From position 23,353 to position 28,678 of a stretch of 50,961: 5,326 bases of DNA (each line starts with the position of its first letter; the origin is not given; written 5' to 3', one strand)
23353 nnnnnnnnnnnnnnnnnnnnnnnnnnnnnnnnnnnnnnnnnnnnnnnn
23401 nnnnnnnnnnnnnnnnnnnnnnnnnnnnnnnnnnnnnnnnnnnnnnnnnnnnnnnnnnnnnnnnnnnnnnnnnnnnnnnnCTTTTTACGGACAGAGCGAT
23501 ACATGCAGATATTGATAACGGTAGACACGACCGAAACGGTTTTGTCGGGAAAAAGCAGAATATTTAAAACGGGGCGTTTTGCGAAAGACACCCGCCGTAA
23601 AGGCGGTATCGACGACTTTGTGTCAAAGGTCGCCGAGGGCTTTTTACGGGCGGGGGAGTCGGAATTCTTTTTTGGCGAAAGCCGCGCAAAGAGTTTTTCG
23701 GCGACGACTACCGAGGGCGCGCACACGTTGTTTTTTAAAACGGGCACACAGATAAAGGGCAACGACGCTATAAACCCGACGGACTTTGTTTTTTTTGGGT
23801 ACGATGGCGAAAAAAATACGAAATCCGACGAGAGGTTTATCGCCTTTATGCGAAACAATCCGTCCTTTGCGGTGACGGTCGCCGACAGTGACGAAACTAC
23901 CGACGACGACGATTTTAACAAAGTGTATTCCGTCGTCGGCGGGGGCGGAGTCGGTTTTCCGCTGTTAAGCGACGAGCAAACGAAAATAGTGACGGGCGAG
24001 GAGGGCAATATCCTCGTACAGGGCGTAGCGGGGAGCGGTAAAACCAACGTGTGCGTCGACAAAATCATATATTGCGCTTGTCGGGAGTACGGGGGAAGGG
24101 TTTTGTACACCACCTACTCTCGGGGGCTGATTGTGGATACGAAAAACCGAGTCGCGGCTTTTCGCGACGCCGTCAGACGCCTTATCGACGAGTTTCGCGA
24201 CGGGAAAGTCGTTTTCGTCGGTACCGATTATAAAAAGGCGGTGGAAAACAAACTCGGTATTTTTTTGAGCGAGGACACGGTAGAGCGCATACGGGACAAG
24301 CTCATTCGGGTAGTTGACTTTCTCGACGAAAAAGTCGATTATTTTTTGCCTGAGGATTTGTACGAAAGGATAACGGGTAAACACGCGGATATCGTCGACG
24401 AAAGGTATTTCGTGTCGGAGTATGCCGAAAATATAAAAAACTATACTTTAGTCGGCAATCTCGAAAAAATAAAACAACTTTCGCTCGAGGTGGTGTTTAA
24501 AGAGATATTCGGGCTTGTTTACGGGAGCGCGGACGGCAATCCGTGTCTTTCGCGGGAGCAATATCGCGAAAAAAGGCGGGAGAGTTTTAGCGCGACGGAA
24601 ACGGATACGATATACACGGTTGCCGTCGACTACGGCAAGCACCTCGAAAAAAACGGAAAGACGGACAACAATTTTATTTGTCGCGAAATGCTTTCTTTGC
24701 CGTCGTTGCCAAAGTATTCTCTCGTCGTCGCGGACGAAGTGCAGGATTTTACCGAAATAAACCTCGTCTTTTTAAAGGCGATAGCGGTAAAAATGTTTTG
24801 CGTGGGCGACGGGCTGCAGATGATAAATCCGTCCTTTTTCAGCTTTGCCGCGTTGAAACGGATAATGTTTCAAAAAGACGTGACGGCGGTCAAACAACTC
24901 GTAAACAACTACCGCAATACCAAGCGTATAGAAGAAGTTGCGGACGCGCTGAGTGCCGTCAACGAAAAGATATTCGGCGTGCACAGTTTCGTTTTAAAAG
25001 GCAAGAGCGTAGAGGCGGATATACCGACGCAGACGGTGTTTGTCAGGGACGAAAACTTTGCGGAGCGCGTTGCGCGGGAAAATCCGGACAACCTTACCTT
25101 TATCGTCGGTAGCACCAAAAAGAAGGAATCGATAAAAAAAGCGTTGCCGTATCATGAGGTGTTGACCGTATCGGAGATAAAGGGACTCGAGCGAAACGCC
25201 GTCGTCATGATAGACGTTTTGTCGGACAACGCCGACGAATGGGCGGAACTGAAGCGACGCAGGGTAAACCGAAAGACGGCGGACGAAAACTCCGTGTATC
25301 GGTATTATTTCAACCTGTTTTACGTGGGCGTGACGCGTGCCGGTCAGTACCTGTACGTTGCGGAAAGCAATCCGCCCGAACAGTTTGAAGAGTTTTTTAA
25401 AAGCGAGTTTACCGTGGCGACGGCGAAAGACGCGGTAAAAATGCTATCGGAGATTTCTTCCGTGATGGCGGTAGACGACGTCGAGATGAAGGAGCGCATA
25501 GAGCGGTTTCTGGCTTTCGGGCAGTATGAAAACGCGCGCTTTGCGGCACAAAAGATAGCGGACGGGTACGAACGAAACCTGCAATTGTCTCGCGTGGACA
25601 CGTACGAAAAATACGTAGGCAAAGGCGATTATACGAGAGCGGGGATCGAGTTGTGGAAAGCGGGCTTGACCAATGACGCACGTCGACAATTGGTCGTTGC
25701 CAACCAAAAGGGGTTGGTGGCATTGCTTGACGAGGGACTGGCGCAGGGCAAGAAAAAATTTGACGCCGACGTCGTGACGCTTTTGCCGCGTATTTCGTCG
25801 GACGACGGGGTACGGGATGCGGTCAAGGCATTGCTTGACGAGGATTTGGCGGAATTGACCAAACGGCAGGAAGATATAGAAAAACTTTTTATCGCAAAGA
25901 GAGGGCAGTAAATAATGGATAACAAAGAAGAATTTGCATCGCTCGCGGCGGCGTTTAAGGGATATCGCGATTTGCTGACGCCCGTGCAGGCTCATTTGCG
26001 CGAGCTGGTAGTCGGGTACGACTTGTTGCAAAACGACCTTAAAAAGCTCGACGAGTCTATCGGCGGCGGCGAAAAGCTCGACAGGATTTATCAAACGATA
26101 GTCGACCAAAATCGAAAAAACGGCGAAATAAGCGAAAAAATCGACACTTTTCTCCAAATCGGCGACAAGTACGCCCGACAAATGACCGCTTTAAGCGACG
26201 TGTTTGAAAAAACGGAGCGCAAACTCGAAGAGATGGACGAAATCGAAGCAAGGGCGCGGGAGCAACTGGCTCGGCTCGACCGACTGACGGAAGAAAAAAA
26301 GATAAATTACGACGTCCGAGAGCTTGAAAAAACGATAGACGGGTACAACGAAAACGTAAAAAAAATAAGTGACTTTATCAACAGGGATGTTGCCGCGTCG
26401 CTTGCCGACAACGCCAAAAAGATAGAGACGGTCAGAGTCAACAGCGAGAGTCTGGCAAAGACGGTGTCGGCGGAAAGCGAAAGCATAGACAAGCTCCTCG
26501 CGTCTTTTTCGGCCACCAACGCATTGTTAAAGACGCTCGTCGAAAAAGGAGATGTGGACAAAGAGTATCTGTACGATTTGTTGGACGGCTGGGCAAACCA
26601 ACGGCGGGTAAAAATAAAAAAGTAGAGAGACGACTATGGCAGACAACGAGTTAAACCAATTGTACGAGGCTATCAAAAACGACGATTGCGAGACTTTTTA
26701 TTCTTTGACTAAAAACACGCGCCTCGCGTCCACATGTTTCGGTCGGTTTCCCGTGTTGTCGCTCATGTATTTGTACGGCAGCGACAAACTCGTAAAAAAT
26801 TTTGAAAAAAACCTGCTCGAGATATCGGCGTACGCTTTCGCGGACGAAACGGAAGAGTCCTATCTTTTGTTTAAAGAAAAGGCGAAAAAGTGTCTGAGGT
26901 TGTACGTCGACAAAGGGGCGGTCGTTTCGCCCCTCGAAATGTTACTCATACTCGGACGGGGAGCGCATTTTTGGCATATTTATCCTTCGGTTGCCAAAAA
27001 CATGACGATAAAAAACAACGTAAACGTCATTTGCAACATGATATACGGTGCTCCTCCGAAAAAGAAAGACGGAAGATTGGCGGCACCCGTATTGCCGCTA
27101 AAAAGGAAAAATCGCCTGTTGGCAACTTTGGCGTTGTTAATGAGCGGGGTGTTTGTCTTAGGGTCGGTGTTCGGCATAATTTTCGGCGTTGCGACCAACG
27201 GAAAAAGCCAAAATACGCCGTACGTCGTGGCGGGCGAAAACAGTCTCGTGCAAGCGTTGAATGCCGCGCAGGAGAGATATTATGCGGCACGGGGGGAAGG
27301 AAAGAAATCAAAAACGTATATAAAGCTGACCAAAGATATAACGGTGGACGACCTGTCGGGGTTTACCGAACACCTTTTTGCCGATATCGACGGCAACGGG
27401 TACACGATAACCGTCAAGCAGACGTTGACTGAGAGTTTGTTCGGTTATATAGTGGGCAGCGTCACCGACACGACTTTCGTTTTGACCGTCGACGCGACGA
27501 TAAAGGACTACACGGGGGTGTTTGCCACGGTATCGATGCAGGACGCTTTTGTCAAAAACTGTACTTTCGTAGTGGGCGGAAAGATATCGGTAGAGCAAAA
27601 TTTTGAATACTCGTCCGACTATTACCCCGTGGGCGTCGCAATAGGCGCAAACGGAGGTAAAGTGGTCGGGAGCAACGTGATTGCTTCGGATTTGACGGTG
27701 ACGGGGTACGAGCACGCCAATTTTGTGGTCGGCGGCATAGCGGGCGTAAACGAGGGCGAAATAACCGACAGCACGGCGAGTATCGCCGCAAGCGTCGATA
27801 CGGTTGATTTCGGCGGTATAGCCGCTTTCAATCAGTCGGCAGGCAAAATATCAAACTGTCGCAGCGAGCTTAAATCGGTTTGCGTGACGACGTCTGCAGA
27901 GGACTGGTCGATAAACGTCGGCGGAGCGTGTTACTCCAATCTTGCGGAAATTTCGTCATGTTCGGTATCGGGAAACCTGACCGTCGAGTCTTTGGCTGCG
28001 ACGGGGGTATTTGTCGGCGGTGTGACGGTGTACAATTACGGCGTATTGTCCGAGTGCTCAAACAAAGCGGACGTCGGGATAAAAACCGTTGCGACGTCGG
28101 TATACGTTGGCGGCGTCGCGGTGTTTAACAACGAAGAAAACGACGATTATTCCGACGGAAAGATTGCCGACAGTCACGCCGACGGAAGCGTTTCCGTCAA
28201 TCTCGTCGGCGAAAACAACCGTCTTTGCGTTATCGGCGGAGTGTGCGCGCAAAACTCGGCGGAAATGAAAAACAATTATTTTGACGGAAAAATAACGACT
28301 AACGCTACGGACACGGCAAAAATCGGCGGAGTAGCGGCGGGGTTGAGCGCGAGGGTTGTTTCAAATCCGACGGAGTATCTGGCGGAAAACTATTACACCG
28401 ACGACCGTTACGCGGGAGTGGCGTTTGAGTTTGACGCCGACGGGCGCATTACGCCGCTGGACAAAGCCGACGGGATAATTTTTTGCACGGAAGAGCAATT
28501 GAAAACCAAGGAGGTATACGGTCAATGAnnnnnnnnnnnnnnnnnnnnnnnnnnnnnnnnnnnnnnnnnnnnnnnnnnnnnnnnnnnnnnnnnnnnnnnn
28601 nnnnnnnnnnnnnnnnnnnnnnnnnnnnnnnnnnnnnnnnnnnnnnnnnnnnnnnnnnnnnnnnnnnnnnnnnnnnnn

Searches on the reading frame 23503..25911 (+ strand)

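Call 10: search_protein_families(library=pfam, proteins=[window:23503-25911:+])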
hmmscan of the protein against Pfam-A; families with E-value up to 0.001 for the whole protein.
window:23503-25911:+ (802 aa): 5 families
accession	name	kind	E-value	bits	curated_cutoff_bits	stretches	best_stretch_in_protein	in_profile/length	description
PF00580.27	UvrD-helicase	-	8.5e-09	35.9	23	1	155-441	1-252/271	UvrD/REP helicase N-terminal domain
PF13538.12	UvrD_C_2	-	7.7e-07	29.3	27.4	0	602-619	34-51/52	UvrD-like helicase C-terminal domain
PF01443.25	Viral_helicase1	-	3.1e-05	24.3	21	0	170-231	1-68/228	Viral superfamily 1 RNA helicase core domain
PF13361.12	UvrD_C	-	0.0002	21.4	25.6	0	249-620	136-346/350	UvrD-like helicase C-terminal domain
PF13245.12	AAA_19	-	0.00044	20.9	25.1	0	402-441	89-130/134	AAA domain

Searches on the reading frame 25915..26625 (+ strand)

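Call 10: search_protein_families(library=pfam, proteins=[window:25915-26625:+])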
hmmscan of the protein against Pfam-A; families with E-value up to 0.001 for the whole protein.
window:25915-26625:+ (236 aa): 0 families

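Call 70: search_protein_families(library=pfam, max_evalue=0.5, proteins=[window:25915-26625:+])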
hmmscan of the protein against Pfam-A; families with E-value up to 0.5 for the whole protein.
window:25915-26625:+ (236 aa): 16 families
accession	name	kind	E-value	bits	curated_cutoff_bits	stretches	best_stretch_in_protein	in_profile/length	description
PF19111.5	DUF5798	-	0.0011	19.5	27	1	168-219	22-73/89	Family of unknown function (DUF5798)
PF04108.17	ATG17_like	-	0.0014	18.6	43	1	60-205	24-149/355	Autophagy protein ATG17-like domain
PF00804.31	Syntaxin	-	0.0053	17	26.7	1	133-210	10-82/157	Syntaxin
PF17001.10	T3SS_basalb_I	-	0.013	16.4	32.4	1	137-195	32-91/94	Type III secretion basal body protein I, YscI, HrpB, PscI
PF13870.11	CCDC113_CCDC96_CC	-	0.014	15.5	31.6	0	38-127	25-113/177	CCDC113/CCDC96, coiled-coil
PF06103.16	DUF948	-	0.033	14.8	37.2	0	134-175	28-72/89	Bacterial protein of unknown function (DUF948)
PF01923.23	Cob_adeno_trans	-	0.034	14.6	24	1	97-158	51-116/171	Cobalamin adenosyltransferase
PF07889.17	DUF1664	-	0.034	14.6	34.6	1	81-152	52-121/124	Protein of unknown function (DUF1664)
PF18595.6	Nuf2_DHR10-like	-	0.051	14.1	28.4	1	54-146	3-92/117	Nuf2, DHR10-like domain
PF11887.13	Mce4_CUP1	-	0.059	13.4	32.6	0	135-212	64-143/222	Cholesterol uptake porter CUP1 of Mce4, putative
PF10392.15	COG5_N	-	0.06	14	31.2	0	118-196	26-107/132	Conserved oligomeric Golgi complex subunit 5, N-terminal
PF07851.19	TMEM120A-B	-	0.081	12.6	29.8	0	126-206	3-83/324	TMEM120A/B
PF20503.3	DUF6730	-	0.14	13.6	27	1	114-153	18-60/82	Family of unknown function (DUF6730)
PF00901.23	Orbi_VP5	-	0.14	11.1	27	1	73-191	90-206/506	Orbivirus outer capsid protein VP5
PF04906.18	Tweety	-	0.46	9.5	31.8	0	70-174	103-203/431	Tweety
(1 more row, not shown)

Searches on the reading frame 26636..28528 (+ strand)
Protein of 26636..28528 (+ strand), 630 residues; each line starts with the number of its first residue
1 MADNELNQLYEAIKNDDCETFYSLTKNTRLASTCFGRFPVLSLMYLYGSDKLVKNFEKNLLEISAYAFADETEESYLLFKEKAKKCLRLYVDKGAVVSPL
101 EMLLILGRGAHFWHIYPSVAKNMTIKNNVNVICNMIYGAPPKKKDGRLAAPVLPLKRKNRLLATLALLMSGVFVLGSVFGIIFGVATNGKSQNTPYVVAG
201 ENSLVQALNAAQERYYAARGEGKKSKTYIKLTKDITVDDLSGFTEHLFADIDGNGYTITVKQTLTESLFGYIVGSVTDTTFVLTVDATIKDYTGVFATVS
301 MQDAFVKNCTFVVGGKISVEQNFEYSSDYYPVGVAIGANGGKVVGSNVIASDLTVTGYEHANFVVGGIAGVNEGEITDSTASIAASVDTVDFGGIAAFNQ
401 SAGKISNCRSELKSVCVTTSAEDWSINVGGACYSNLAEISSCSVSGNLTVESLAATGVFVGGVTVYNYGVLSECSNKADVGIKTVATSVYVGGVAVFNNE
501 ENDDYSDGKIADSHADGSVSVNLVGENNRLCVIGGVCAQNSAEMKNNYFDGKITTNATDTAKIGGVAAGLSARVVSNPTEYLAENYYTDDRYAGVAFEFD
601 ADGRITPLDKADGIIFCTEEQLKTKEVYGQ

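Call 10: search_protein_families(library=pfam, proteins=[window:26636-28528:+])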
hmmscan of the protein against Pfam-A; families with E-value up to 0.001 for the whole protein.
window:26636-28528:+ (630 aa): 0 families

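Call 70: search_protein_families(library=pfam, max_evalue=0.5, proteins=[window:26636-28528:+])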
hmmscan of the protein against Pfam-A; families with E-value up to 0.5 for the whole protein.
window:26636-28528:+ (630 aa): 2 families
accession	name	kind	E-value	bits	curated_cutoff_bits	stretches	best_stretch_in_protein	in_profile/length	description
PF20585.4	Pectate_lyase_5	-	0.013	16.1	24.3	1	225-297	18-98/126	Putative pectate lyase-like adhesive domain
PF07581.17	Glug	-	0.026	15.3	20.5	1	362-383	2-25/28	The GLUG motif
